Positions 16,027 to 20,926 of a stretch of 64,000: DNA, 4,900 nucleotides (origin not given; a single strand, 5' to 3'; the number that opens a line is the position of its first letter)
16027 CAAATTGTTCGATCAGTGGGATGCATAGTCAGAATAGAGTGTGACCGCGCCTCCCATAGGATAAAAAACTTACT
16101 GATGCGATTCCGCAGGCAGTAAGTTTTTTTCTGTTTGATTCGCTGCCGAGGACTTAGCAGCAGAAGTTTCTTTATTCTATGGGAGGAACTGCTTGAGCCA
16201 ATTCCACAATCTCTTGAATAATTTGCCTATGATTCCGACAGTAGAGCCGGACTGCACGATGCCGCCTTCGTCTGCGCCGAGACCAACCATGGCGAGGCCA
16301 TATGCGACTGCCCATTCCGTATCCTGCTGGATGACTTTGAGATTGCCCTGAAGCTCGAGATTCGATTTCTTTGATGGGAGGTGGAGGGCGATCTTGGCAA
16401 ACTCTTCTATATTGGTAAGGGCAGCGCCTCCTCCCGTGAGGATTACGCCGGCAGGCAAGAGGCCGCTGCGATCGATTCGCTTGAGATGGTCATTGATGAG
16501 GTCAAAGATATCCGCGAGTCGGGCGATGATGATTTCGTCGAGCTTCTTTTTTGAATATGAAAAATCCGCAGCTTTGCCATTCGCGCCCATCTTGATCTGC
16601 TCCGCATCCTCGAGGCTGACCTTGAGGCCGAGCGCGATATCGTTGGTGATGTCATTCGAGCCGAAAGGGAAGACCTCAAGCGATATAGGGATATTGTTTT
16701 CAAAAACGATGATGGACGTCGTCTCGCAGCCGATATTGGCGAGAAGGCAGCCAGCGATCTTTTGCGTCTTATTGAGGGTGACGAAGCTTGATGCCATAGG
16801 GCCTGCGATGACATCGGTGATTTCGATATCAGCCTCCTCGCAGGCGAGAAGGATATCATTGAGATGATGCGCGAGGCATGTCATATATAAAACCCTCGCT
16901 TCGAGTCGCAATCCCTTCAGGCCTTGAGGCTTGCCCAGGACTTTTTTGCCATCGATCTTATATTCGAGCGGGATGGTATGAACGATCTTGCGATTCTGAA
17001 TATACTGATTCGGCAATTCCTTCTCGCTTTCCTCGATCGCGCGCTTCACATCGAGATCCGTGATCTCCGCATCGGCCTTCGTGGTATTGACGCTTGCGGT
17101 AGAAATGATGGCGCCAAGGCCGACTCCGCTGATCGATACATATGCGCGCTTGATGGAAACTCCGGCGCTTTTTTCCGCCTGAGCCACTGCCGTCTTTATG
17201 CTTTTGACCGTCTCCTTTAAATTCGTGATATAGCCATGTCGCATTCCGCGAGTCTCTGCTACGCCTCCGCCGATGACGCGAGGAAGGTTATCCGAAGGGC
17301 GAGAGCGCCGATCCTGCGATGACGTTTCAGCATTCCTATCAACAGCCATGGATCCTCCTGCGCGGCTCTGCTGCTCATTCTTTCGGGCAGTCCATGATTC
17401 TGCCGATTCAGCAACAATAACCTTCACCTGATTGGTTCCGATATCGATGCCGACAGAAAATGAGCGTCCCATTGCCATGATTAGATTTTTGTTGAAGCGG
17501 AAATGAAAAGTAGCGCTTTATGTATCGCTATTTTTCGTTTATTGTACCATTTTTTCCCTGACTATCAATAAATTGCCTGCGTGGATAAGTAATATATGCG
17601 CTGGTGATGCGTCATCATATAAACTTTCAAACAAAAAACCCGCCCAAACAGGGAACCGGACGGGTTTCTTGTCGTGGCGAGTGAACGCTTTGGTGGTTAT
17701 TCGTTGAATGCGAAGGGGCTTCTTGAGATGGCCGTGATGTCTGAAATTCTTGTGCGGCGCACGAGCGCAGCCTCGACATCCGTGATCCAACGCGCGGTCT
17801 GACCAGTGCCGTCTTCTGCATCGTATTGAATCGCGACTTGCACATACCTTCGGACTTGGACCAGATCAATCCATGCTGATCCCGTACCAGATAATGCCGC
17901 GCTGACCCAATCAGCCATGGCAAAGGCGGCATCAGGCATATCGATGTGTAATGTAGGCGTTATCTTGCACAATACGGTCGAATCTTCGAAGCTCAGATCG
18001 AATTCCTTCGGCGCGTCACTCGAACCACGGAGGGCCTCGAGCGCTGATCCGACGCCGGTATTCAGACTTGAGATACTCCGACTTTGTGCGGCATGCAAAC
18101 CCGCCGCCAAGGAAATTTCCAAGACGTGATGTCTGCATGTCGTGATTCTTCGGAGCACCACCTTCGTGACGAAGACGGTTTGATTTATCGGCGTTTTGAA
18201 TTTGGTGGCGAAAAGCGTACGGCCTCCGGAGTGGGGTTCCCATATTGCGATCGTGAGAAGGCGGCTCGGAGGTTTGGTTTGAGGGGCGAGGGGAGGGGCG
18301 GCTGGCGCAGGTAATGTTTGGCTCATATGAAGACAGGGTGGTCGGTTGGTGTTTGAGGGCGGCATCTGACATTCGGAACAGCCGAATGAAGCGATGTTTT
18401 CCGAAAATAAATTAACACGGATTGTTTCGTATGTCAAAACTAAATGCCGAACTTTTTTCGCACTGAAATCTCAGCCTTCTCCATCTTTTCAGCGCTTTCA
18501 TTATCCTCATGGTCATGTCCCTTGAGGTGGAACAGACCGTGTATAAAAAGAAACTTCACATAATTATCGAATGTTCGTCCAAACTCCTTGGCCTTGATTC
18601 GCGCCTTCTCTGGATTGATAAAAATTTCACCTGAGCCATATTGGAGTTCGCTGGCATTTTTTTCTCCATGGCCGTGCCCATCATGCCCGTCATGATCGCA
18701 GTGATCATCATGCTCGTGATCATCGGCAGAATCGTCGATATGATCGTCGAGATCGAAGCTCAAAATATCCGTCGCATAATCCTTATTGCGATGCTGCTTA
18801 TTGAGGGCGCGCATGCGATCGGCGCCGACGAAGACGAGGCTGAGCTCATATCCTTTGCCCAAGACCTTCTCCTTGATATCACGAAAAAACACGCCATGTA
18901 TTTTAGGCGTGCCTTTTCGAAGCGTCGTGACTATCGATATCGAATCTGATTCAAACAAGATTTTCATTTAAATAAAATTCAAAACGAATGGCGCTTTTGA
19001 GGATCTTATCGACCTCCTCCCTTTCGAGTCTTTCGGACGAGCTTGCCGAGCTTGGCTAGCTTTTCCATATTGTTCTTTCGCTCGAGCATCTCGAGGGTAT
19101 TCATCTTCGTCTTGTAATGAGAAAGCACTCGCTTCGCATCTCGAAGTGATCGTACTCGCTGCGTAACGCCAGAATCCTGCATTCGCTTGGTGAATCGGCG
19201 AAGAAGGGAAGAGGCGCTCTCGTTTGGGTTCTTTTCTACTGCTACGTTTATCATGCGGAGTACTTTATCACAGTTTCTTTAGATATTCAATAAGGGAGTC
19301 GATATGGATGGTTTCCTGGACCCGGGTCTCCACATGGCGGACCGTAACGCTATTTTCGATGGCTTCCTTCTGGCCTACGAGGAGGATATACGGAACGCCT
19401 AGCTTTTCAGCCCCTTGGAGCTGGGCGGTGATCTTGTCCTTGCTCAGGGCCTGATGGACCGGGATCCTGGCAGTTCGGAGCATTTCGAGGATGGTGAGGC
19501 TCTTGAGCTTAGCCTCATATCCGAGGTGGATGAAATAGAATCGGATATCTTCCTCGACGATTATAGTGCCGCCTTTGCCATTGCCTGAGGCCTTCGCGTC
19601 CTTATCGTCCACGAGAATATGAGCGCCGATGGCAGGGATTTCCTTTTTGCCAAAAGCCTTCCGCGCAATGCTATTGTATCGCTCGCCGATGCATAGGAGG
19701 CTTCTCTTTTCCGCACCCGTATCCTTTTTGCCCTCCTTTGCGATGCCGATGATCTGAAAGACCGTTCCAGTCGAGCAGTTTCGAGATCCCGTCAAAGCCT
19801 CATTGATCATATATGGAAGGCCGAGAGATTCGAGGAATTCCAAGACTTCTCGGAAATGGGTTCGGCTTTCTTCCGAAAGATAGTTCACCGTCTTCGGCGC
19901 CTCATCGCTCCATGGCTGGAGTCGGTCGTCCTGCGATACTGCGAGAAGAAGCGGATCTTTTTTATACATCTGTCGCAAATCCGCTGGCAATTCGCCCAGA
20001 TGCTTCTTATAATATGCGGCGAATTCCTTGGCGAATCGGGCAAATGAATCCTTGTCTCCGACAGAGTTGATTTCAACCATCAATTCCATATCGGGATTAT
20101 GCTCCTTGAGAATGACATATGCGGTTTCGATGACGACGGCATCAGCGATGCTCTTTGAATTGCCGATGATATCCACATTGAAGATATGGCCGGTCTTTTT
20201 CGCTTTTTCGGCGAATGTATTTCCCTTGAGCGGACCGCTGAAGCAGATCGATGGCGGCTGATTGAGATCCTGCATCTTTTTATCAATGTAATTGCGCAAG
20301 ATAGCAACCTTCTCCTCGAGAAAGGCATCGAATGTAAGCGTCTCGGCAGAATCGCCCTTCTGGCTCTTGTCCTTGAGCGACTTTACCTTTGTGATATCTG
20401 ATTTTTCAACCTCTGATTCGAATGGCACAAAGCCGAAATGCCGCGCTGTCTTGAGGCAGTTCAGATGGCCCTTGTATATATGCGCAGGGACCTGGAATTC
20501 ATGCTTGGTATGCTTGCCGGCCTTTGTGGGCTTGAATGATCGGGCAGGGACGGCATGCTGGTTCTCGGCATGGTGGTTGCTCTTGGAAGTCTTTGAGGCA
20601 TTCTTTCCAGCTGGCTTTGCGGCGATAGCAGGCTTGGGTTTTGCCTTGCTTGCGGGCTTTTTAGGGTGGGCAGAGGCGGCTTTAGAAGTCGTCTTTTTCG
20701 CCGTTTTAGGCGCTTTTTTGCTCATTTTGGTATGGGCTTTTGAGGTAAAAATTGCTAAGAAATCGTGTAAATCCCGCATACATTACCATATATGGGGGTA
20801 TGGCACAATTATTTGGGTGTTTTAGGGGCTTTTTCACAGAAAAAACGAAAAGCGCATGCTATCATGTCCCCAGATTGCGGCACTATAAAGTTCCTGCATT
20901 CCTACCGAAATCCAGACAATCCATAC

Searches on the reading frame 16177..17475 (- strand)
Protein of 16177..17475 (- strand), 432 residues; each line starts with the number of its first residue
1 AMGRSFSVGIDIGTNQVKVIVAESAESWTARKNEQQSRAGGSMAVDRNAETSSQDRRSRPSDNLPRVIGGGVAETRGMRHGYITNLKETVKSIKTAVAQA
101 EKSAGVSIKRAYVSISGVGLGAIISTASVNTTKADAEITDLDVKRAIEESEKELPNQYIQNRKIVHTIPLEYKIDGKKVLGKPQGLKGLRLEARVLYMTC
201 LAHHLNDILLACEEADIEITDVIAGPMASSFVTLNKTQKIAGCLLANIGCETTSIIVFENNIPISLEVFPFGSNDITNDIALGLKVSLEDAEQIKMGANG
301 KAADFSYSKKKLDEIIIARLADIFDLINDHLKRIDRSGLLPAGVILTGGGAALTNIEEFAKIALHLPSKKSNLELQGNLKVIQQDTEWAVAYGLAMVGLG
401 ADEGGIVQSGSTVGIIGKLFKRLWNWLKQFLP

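Call 8: search_protein_families(library=pfam, proteins=[window:16177-17475:-], max_evalue=0.00001)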
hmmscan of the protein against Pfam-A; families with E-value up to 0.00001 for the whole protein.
window:16177-17475:- (432 aa): 2 families
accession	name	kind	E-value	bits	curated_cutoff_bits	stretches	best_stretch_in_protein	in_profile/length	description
PF14450.12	FtsA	-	2.4e-20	73.6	31.8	1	245-372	2-111/127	Cell division protein FtsA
PF02491.25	SHS2_FTSA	-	8.9e-12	45.6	25.4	1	125-198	9-78/79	SHS2 domain inserted in FTSA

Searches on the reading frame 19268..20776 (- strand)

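Call 7: search_protein_families(library=pfam, proteins=[window:19268-20776:-], max_evalue=0.00001)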
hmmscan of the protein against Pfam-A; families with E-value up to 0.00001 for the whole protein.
window:19268-20776:- (502 aa): 1 family
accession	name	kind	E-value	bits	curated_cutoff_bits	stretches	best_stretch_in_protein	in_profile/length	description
PF03129.25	HGTP_anticodon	-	2.2e-15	57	21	1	426-501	18-93/94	Anticodon binding domain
